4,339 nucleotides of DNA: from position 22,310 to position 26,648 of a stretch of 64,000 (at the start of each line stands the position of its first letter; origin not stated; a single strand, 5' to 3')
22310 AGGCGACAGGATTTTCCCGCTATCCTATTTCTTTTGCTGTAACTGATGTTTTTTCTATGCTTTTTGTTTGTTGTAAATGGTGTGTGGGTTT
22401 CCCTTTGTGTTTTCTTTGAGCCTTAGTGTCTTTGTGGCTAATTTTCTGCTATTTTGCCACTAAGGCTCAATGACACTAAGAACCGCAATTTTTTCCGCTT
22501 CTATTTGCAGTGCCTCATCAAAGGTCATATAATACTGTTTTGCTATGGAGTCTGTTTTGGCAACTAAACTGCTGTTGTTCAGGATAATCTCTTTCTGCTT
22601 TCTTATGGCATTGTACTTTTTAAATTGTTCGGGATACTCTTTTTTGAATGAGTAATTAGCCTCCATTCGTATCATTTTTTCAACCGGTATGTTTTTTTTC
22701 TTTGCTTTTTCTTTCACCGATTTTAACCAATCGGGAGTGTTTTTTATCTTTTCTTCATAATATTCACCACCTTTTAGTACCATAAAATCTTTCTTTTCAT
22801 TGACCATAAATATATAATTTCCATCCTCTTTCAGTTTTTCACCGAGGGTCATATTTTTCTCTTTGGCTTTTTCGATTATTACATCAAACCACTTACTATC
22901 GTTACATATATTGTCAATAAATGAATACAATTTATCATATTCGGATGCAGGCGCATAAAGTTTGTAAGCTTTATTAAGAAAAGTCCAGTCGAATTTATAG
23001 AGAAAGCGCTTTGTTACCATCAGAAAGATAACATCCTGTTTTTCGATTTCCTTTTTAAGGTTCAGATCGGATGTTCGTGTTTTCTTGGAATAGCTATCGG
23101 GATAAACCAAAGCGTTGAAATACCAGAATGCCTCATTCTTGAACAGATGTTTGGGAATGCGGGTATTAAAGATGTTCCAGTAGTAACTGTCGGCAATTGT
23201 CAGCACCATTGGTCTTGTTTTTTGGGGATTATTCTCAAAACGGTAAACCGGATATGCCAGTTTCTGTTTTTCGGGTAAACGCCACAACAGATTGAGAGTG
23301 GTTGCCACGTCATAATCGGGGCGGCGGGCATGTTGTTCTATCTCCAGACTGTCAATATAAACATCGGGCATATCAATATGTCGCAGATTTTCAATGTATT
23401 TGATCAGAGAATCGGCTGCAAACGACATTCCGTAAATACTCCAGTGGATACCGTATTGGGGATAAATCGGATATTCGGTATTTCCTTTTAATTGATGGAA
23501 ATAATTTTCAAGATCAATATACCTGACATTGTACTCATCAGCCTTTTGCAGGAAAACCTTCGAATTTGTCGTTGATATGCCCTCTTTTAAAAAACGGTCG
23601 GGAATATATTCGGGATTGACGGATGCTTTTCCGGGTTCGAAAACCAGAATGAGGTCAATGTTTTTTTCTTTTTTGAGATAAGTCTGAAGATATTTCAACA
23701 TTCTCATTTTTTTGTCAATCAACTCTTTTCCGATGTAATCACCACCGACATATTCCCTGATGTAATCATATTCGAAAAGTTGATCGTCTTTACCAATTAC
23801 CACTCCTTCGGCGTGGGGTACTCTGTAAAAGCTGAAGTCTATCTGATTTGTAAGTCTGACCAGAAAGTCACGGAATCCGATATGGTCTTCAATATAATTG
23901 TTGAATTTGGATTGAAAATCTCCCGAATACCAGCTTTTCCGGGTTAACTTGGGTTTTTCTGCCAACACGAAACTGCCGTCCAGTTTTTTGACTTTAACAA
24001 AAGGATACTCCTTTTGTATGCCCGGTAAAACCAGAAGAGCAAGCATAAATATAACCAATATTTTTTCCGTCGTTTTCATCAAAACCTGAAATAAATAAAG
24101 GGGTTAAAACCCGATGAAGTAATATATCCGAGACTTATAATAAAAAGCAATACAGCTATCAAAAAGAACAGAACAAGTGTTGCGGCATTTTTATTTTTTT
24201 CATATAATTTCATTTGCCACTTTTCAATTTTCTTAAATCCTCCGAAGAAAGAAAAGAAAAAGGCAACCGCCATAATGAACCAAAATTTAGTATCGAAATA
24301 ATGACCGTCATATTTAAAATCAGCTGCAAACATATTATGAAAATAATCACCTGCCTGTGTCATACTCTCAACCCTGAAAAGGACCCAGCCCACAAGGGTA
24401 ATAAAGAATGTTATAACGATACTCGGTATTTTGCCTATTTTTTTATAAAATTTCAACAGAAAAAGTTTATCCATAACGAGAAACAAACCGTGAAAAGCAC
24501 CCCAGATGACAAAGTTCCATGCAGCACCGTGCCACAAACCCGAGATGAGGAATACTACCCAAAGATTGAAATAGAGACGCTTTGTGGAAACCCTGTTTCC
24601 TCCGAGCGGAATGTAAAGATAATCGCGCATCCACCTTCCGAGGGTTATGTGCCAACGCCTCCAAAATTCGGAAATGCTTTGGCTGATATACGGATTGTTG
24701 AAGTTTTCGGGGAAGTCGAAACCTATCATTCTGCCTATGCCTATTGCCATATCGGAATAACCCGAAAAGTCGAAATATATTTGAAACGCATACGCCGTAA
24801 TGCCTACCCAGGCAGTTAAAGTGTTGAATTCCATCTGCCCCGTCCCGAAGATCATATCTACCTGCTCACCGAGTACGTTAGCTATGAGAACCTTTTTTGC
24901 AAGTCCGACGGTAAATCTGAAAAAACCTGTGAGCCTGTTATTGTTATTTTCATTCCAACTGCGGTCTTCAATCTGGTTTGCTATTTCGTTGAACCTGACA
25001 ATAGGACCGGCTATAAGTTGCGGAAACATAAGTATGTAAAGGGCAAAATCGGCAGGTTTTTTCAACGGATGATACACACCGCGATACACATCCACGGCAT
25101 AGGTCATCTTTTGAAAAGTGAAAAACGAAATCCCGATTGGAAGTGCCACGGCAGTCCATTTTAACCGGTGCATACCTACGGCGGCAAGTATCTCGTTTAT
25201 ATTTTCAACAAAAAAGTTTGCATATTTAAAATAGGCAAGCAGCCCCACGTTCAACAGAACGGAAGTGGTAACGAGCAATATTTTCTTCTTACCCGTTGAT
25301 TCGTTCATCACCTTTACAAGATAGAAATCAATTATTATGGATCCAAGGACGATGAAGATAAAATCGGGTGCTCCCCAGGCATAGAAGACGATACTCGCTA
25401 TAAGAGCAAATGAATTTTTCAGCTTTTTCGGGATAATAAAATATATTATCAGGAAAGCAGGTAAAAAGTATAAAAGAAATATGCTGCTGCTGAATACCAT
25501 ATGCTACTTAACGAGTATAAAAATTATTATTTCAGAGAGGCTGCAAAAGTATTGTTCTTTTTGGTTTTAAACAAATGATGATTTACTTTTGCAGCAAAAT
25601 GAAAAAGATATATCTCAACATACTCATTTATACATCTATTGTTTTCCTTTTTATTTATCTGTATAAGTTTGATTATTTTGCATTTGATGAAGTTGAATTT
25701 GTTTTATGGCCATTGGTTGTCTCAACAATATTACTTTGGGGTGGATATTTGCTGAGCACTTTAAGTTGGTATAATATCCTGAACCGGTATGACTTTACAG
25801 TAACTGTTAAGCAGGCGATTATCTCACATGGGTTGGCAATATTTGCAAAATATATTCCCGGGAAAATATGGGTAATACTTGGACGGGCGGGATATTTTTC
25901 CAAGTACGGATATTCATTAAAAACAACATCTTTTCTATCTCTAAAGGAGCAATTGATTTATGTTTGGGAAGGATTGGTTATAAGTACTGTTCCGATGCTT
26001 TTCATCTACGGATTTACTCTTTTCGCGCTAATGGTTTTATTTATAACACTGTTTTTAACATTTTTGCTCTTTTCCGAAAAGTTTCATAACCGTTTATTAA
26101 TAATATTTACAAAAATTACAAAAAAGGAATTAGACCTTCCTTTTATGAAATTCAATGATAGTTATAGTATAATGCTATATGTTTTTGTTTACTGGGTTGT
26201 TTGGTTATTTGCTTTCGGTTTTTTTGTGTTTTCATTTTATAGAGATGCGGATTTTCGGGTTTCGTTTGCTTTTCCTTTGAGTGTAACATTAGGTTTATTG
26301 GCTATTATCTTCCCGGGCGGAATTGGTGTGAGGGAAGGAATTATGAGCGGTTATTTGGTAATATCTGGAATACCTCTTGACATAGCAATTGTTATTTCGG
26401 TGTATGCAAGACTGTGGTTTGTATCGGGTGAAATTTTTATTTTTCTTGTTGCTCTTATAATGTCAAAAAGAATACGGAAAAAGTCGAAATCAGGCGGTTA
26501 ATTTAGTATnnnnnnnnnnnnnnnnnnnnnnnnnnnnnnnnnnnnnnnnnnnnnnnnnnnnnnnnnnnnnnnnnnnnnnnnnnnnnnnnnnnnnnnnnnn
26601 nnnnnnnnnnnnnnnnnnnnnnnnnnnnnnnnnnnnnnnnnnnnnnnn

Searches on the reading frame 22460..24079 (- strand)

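Call 10: search_protein_families(library=pfam, proteins=[window:22460-24079:-], max_evalue=0.00001)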
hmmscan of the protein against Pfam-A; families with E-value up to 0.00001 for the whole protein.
window:22460-24079:- (539 aa): 1 family
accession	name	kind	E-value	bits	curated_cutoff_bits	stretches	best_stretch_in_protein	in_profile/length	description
PF16822.11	ALGX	-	1.2e-08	35.4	26.5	1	93-237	1-139/268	SGNH hydrolase-like domain, acetyltransferase AlgX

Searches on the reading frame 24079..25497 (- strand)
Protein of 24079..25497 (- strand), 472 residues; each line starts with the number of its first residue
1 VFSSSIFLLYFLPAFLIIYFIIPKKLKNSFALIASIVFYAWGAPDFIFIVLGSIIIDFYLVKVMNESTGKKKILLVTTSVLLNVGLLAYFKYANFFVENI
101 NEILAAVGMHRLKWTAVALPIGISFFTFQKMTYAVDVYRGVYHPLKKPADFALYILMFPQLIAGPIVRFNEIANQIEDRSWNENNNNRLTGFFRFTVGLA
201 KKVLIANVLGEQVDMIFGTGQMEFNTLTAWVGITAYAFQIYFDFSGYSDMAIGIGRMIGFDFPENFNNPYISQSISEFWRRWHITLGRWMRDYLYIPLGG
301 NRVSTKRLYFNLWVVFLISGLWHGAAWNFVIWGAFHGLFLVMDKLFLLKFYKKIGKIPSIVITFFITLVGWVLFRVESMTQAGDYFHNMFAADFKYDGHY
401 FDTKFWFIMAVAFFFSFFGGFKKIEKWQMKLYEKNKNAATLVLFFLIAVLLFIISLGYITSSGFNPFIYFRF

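Call 10: search_protein_families(library=pfam, proteins=[window:24079-25497:-], max_evalue=0.00001)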
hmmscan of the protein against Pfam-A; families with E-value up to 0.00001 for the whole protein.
window:24079-25497:- (472 aa): 2 families
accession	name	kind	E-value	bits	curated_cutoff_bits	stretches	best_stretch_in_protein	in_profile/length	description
PF03062.24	MBOAT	-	2.6e-33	116.2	27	1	149-346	82-297/337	MBOAT, membrane-bound O-acyltransferase family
PF13813.11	MBOAT_2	-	1.3e-06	29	25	1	263-326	2-67/85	Membrane bound O-acyl transferase family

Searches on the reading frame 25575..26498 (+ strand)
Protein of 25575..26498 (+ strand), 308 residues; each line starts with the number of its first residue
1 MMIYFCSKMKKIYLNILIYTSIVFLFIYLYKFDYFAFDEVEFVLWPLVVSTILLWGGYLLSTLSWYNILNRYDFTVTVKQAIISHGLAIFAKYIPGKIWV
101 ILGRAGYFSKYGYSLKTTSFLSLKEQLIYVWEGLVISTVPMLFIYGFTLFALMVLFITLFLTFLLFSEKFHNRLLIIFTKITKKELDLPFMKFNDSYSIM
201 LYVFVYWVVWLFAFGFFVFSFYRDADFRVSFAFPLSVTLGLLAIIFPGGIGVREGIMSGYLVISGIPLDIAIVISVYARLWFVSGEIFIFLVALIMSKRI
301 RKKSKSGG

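Call 10: search_protein_families(library=pfam, proteins=[window:25575-26498:+], max_evalue=0.00001)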
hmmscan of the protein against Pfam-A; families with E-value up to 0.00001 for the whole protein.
window:25575-26498:+ (308 aa): 1 family
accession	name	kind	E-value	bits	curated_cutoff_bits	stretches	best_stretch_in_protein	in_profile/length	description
PF03706.18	LPG_synthase_TM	-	4.4e-09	36.6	33.4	1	15-280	4-292/302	Lysylphosphatidylglycerol synthase TM region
